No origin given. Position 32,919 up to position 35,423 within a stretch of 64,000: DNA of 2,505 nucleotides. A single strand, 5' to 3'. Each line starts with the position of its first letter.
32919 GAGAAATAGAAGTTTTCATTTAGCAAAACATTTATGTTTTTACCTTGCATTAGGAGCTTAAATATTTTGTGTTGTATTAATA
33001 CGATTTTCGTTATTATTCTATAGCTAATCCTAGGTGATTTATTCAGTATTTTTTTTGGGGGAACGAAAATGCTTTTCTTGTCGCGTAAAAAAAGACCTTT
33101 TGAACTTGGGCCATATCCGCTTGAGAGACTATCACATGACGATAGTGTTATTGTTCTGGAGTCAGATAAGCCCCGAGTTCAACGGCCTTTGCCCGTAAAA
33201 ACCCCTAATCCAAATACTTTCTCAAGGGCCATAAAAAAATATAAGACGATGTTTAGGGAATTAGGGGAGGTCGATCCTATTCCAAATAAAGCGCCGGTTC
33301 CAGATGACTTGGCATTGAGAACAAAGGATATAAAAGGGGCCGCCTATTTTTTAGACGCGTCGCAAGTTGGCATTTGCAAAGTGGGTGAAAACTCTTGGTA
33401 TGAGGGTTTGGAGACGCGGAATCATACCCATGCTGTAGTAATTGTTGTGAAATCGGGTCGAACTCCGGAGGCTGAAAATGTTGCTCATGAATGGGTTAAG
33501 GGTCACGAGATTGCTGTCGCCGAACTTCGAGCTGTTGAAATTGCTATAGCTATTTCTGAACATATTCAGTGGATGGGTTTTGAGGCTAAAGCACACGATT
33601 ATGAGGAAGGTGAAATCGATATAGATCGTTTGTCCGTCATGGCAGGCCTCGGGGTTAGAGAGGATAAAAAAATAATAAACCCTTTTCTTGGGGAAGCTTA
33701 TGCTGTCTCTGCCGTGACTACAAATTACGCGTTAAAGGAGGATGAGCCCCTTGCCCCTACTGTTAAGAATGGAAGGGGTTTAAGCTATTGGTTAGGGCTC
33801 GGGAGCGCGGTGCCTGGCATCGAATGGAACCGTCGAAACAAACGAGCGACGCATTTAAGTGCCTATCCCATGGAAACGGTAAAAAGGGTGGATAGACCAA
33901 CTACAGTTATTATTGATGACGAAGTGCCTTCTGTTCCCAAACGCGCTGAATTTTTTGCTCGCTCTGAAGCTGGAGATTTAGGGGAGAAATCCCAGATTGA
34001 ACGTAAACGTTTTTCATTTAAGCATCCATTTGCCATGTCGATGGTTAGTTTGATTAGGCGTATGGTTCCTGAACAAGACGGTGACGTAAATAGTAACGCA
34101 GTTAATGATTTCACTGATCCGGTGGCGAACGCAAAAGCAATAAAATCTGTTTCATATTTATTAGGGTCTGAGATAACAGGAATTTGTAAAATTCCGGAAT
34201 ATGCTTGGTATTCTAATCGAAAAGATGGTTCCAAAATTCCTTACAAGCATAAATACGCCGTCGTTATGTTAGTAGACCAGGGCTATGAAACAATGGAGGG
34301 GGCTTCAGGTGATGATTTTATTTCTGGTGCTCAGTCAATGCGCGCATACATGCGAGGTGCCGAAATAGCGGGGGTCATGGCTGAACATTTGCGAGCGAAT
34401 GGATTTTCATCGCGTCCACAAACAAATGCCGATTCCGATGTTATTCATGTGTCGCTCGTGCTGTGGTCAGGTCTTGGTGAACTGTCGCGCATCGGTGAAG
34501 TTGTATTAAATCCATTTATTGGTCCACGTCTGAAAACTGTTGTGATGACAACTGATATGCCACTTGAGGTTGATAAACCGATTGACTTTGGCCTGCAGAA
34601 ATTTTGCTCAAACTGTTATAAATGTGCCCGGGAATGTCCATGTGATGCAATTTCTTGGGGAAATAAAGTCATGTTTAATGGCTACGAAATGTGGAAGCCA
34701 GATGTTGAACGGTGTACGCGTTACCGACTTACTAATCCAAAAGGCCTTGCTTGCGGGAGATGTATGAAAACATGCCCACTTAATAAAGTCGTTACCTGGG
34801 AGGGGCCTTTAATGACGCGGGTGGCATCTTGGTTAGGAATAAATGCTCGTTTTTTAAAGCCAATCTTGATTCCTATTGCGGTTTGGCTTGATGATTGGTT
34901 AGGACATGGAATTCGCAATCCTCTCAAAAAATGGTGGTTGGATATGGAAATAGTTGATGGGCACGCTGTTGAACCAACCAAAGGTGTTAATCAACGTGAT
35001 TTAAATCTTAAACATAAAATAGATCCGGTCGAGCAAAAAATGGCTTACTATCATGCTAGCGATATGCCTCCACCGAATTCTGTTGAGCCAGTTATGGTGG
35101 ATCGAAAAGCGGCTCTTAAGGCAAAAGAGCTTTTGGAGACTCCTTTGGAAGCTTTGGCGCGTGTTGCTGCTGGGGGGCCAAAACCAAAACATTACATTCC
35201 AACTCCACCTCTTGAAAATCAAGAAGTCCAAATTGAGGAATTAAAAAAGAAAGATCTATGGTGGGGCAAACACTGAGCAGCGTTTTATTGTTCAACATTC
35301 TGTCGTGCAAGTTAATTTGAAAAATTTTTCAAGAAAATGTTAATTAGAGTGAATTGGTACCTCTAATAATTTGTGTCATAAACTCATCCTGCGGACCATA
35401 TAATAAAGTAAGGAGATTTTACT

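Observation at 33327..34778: Reductive-dehalogenase-like protein with an internal duplication of the core domain; only the second copy is followed by Fe-S motifs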

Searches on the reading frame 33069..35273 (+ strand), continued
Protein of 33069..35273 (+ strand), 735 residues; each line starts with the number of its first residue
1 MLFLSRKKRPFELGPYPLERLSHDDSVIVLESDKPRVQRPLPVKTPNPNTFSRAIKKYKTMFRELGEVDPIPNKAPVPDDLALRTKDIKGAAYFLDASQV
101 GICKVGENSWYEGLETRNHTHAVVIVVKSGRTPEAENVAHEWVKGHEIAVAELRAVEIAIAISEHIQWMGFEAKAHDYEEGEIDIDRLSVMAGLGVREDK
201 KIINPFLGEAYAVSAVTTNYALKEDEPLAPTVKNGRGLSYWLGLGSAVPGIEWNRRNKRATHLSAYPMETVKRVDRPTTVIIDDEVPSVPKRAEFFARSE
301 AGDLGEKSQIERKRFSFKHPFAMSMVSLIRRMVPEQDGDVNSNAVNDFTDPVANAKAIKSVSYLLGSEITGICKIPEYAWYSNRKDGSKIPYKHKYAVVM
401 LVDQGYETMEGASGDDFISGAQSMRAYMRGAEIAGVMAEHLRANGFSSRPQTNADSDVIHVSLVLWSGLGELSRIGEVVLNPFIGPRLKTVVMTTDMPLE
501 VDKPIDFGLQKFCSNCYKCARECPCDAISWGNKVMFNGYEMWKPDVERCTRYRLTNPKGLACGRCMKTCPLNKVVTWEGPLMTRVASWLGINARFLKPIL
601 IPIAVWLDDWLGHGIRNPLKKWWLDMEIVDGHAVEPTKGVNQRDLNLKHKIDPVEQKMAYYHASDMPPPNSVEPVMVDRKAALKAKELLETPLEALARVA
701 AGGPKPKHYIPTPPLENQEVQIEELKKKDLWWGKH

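Call 15: find_related_loci(query=window:33069-35273:+, collection=genome_contigs, flank=6000)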
Query window:33069-35273:+ (735 aa) in genome_contigs; peptide patterns used: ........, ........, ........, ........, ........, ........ (x = any residue, [..] = any of these).
599 stretches matched a pattern (row limit reached: there are more); 585 encode a relative of the query (tblastn E <= 1e-3); the best 80 are kept; 80 distinct loci.
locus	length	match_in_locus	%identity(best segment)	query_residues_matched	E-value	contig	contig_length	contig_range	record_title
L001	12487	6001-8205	84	1-735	0e+0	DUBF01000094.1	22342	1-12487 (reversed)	MAG TPA_asm: Rhodospirillales bacterium isolate UWMA-0295 NODE_3157_length_22342_cov_0.119498, whole genome shotgun sequ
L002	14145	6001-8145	69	1-715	0e+0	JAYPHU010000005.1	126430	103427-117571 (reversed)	MAG: Rhodospirillaceae bacterium isolate 139577_S178_metabat_bins_sens.tsv.044 NODE_50_length_126430_cov_16.854053, whol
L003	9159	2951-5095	69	1-715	0e+0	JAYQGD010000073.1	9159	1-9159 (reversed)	MAG: Rhodospirillaceae bacterium isolate SD9007_COM_concoct_bins.tsv.163_sub NODE_4802_length_9159_cov_5.994288, whole g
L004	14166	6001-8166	67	1-724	0e+0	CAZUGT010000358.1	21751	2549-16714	MAG TPA_asm: uncultured Rhodospirillaceae bacterium isolate SRP338948_co1_27 genome assembly, contig: k141_124446, whole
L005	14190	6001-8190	66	1-734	0e+0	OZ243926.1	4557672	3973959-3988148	MAG: Rhodospirillales bacterium isolate f3036996-ea91-419f-bf8b-46094c79dfb2 genome assembly, chromosome: 1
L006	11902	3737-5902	68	1-724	0e+0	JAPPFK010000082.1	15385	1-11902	MAG: Rhodospirillales bacterium isolate RHO1_bin_29 NODE_5617_length_15385_cov_5.721657, whole genome shotgun sequence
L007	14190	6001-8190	67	1-734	0e+0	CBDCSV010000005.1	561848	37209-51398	MAG: Rhodospirillales bacterium isolate 4a57bf92-28fb-45f7-8c73-8ba1c5cb0e23 genome assembly, contig: contig_5, whole ge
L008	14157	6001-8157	67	1-721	0e+0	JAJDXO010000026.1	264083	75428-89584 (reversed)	MAG: Rhodospirillales bacterium isolate jk18x27bins.37 k141_433742, whole genome shotgun sequence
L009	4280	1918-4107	65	1-731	0e+0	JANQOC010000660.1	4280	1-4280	MAG: Hyphomicrobiales bacterium isolate IP29b_bin.120 k99_1675736, whole genome shotgun sequence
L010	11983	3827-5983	67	1-721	0e+0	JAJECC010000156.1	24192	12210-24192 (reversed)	MAG: Rhodospirillales bacterium isolate jk18x9bins.84 k141_136469, whole genome shotgun sequence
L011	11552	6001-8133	66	1-713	0e+0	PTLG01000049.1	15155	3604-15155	MAG: Alphaproteobacteria bacterium MarineAlpha3_Bin7 CFH08_49, whole genome shotgun sequence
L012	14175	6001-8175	62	1-725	0e+0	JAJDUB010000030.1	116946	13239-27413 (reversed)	MAG: Gammaproteobacteria bacterium isolate jk18x1bzbins.61 k141_341883, whole genome shotgun sequence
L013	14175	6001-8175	62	1-725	0e+0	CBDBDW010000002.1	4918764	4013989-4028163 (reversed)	MAG: Gammaproteobacteria bacterium isolate 554e3a7e-5989-4f2a-9094-f6ca052332fc genome assembly, contig: contig_2, whole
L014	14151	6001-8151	61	1-717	0e+0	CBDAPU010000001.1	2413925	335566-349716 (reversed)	MAG: Gammaproteobacteria bacterium isolate 3628a75d-2d1f-48c2-bb7e-2c568f54228a genome assembly, contig: contig_1, whole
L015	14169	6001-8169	63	1-720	0e+0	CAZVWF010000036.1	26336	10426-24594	MAG TPA_asm: uncultured Woeseia sp. isolate SRP077602_co4_685 genome assembly, contig: NODE_3034_length_26336_cov_6.5494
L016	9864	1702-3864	62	1-720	0e+0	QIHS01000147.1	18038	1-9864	MAG: Woeseia sp. isolate SZUA-117 Ga0063293_10005722, whole genome shotgun sequence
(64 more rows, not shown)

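Call 44: predict_structure(alignment_id=A1)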
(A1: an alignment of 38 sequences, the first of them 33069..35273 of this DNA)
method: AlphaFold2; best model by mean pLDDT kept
length: 735 residues; sequences in the alignment: 38
mean_pLDDT: 73.8   pTM: 0.84
mean pLDDT of the five models: 73.8, 71.4, 71.0, 69.2, 64.7
residues with pLDDT >= 90: 219; 70-90: 257; 50-70: 112; < 50: 147
segments of 3 or more residues with pLDDT < 50: 1-7, 407-419, 520-533, 540-568, 576-581, 605-651, 719-735
pLDDT, mean of each block of 10 residues (from residue 1): 42 77 91 89 75 94 89 80 84 88 92 88 95 94 92 95 92 92 94 91 90 96 94 74 57 72 80 82 82 76 72 59 85 86 80 97 93 92 82 89 60 39 80 95 93 81 88 62 70 95 82 56 43 54 42 37 45 48 51 55 47 32 33 39 42 52 76 75 69 85 86 69 45 37
secondary structure, 60 per line:
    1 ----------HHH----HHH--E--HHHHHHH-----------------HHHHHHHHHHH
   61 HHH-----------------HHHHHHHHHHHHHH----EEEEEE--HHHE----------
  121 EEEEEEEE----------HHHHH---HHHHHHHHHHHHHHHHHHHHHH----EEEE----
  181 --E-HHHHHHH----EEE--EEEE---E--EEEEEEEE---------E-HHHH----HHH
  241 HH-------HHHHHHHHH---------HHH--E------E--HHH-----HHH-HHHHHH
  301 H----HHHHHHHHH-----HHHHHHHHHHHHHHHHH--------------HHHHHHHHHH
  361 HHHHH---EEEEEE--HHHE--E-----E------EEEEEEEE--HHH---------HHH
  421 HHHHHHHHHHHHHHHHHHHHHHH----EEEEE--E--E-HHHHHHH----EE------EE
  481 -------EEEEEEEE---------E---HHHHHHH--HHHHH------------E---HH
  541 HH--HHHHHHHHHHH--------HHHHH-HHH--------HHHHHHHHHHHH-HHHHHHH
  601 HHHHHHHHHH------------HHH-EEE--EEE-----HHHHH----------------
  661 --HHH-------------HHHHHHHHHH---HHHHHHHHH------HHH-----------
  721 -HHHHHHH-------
elements in order (helices of 4 or more, strands of 3 or more residues): H26-32 H50-63 H81-94 E99-104 E121-128 H139-143 H147-168 E173-176 H185-191 E196-198 E201-204 E211-218 H230-233 H238-242 H250-258 H295-301 H306-314 H320-336 H351-365 E369-374 E396-403 H418-443 E448-452 H460-466 E488-495 H509-515 H518-522 H539-542 H545-555 H564-568 H581-592 H594-610 E627-629 E632-634 H640-644 H679-688 H692-700 H722-728

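Call 48: fold_search(model_id=the predicted structure, library=pdb)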
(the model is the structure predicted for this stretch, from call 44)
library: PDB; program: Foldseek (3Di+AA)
matches with E <= 10: 160; with E <= 0.001: 41
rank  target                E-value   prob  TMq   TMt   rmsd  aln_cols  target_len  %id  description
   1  6zxx_B                3.4e-61  1.00  0.83  0.88   3.7       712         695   44  Catabolic reductive dehalogenase NpRdhA, N-terminally tagged. (released 2020-09-16)
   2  4ras_A                5.2e-61  1.00  0.85  0.89   3.4       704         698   45  Reductive dehalogenase structure suggests a mechanism for B12-dependent dehalogenation (released 2014-10-15)
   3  6zxx_C                5.8e-61  1.00  0.84  0.88   3.5       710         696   45  Catabolic reductive dehalogenase NpRdhA, N-terminally tagged. (released 2020-09-16)
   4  6zxu_B                6.5e-61  1.00  0.83  0.88   3.7       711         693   44  Catabolic reductive dehalogenase NpRdhA, N-terminally tagged. (released 2020-09-16)
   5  6zxx_A                6.5e-61  1.00  0.84  0.88   3.6       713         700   44  Catabolic reductive dehalogenase NpRdhA, N-terminally tagged. (released 2020-09-16)
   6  6zy0_A                6.8e-61  1.00  0.84  0.88   3.6       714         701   45  Catabolic reductive dehalogenase NpRdhA, N-terminally tagged, K488Q variant (released 2020-09-16)
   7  6zy0_C                8.0e-61  1.00  0.83  0.88   3.6       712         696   45  Catabolic reductive dehalogenase NpRdhA, N-terminally tagged, K488Q variant (released 2020-09-16)
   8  4ras_B                1.4e-60  1.00  0.84  0.89   3.6       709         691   45  Reductive dehalogenase structure suggests a mechanism for B12-dependent dehalogenation (released 2014-10-15)
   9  6zy0_B                2.1e-60  1.00  0.84  0.89   3.6       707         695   44  Catabolic reductive dehalogenase NpRdhA, N-terminally tagged, K488Q variant (released 2020-09-16)
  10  6zxu_A                2.1e-60  1.00  0.84  0.88   3.5       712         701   45  Catabolic reductive dehalogenase NpRdhA, N-terminally tagged. (released 2020-09-16)
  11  6zy1_C                2.6e-60  1.00  0.85  0.89   3.4       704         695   45  Catabolic reductive dehalogenase NpRdhA, N-terminally tagged in complex with 3-bromo-4-hydroxybenzoic acid (released 2020-09-16)
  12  6zy1_B                3.5e-60  1.00  0.84  0.88   3.7       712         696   44  Catabolic reductive dehalogenase NpRdhA, N-terminally tagged in complex with 3-bromo-4-hydroxybenzoic acid (released 2020-09-16)
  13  6zxu_C                4.6e-60  1.00  0.84  0.89   3.4       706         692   45  Catabolic reductive dehalogenase NpRdhA, N-terminally tagged. (released 2020-09-16)
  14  4ras_C                7.4e-60  1.00  0.84  0.89   3.5       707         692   45  Reductive dehalogenase structure suggests a mechanism for B12-dependent dehalogenation (released 2014-10-15)
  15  5m8u_B                8.3e-12  1.00  0.31  0.51   8.4       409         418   20  PCE reductive dehalogenase from S. multivorans in complex with 4-bromophenol (released 2017-07-12)
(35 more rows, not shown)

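Call 56: search_protein_families(library=pfam, proteins=[L005:9248-11089:+, L004:10844-11755:+, L012:3534-5186:+, L004:11811-14165:+, L004:8226-8984:+, L012:11094-12182:+, L012:8359-9306:+, L012:3218-3538:+, L016:72-1559:-, L004:2395-3633:+], max_evalue=0.00001)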
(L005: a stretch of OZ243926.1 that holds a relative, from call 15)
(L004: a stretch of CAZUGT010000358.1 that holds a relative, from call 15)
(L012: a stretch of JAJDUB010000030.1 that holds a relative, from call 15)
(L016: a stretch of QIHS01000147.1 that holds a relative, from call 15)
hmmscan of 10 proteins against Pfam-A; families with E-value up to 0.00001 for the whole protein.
L005:9248-11089:+ (614 aa): 2 families
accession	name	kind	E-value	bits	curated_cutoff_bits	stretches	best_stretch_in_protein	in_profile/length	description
PF00501.34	AMP-binding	-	1e-42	146.7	29.9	1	45-426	1-384/384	AMP-binding enzyme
PF23562.2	AMP-binding_C_3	-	9.9e-07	29.6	20.8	1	486-604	19-122/124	AMP-binding enzyme C-terminal domain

L004:10844-11755:+ (304 aa): 1 family
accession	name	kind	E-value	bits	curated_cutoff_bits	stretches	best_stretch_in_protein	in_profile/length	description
PF00892.27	EamA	-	2.1e-19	70.6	28.2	2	157-281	3-129/135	EamA-like transporter family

L012:3534-5186:+ (551 aa): 1 family
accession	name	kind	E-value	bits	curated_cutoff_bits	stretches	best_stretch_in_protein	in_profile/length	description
PF00474.23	SSF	-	1.4e-99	334.2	22.8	1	64-470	1-406/406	Sodium:solute symporter family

L004:11811-14165:+ (785 aa): 1 family
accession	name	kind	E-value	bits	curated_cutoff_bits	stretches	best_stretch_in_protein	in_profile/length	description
PF01558.24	POR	-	1.6e-06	28.8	27.4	1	728-776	1-49/173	Pyruvate ferredoxin/flavodoxin oxidoreductase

L004:8226-8984:+ (253 aa): 3 families
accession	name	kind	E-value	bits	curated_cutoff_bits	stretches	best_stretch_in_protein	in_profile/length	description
PF00106.31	adh_short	-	9.9e-41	139.8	26.6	1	7-197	2-187/195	short chain dehydrogenase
PF13561.12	adh_short_C2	-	2.7e-37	129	27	1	14-246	3-233/236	Enoyl-(Acyl carrier protein) reductase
PF08659.16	KR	-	1.8e-06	28.4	22.6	0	9-89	4-93/180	KR domain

L012:11094-12182:+ (363 aa): 3 families
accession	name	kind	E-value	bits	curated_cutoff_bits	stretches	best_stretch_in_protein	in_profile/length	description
PF00175.26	NAD_binding_1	-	2.4e-18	67.2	22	1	121-229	2-108/109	Oxidoreductase NAD-binding domain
PF00111.32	Fer2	-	6.6e-18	64.9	21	1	279-352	3-76/77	2Fe-2S iron-sulfur cluster binding domain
PF00970.30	FAD_binding_6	-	1.5e-11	44.9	21.1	1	11-106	3-97/99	Oxidoreductase FAD-binding domain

L012:8359-9306:+ (316 aa): 1 family
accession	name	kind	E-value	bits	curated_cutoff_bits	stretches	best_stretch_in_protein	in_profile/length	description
PF05138.18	PaaA_PaaC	-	2.7e-100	335.4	28.5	1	21-295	4-263/263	Phenylacetic acid catabolic protein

L012:3218-3538:+ (107 aa): 1 family
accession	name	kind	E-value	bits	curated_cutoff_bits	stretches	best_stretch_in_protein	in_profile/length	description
PF04341.17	DUF485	-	6.7e-12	45.7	28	1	13-99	3-87/88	Protein of unknown function, DUF485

L016:72-1559:- (495 aa): 1 family
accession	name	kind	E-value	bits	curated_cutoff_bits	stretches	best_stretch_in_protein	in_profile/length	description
PF00171.27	Aldedh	-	3e-132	441.9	23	1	18-485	1-460/461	Aldehyde dehydrogenase family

L004:2395-3633:+ (413 aa): 2 families
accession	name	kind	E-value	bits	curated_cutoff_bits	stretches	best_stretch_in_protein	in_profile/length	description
PF05977.19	MFS_3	-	3.8e-33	115.1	27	1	15-397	8-389/524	Transmembrane secretion effector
PF07690.21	MFS_1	-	1.5e-26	93.6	33.4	2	28-258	7-233/347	Major Facilitator Superfamily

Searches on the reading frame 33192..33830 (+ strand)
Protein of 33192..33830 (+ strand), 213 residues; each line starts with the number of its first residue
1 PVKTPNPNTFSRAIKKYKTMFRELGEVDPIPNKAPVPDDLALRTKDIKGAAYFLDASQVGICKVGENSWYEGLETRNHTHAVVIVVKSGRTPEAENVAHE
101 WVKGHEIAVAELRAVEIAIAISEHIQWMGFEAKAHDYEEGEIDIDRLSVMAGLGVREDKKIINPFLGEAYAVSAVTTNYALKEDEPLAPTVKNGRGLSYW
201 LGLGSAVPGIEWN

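Call 35: predict_structure(alignment_id=A2)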
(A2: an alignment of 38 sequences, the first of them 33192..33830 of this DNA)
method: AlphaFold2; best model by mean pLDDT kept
length: 213 residues; sequences in the alignment: 38
mean_pLDDT: 86.4   pTM: 0.84
mean pLDDT of the five models: 86.4, 86.0, 83.9, 82.9, 82.8
residues with pLDDT >= 90: 133; 70-90: 52; 50-70: 14; < 50: 14
segments of 3 or more residues with pLDDT < 50: 1-5, 205-213
pLDDT, mean of each block of 10 residues (from residue 1): 54 89 85 89 95 95 94 92 95 92 91 97 95 93 96 92 89 98 89 63 48 36
secondary structure, 60 per line:
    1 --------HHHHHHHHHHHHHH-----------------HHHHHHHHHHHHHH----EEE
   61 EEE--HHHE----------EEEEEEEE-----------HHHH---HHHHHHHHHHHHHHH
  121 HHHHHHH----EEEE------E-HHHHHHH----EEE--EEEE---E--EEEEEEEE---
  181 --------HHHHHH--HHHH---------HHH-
elements in order: H9-22 H40-53 E58-63 E80-87 H99-102 H106-127 E132-135 H144-150 E155-157 E160-163 E170-177 H189-194 H197-200

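Call 57: search_protein_representatives(protein=window:33192-33830:+)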
Query: 213 residues. Proteins with E-value up to 0.001 (for the whole library): 288; up to 1e-10: 160; up to 1e-30: 40. The best 150 are listed.
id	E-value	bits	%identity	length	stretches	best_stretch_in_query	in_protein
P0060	8.6e-74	263.9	39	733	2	7-211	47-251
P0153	2.8e-56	206.7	40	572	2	7-211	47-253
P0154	4.2e-52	193.1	40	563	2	5-211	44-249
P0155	7.1e-52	192.3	45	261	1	3-209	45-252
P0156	1.7e-51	191.1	46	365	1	8-212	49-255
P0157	3.5e-50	186.8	44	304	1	5-212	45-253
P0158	9.8e-50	185.3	51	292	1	9-177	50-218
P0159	3.9e-48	180.1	38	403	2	8-211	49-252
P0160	4.5e-48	179.9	36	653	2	54-212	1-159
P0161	2.1e-46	174.4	56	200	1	8-156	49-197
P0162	4.4e-46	173.4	34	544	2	5-211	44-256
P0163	7.6e-44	166.1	34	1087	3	72-205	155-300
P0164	8.3e-43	162.7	34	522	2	39-211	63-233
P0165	1.9e-42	161.5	35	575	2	26-209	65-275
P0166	7.4e-42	159.6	62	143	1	76-204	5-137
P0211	3.9e-25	104.9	31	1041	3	81-196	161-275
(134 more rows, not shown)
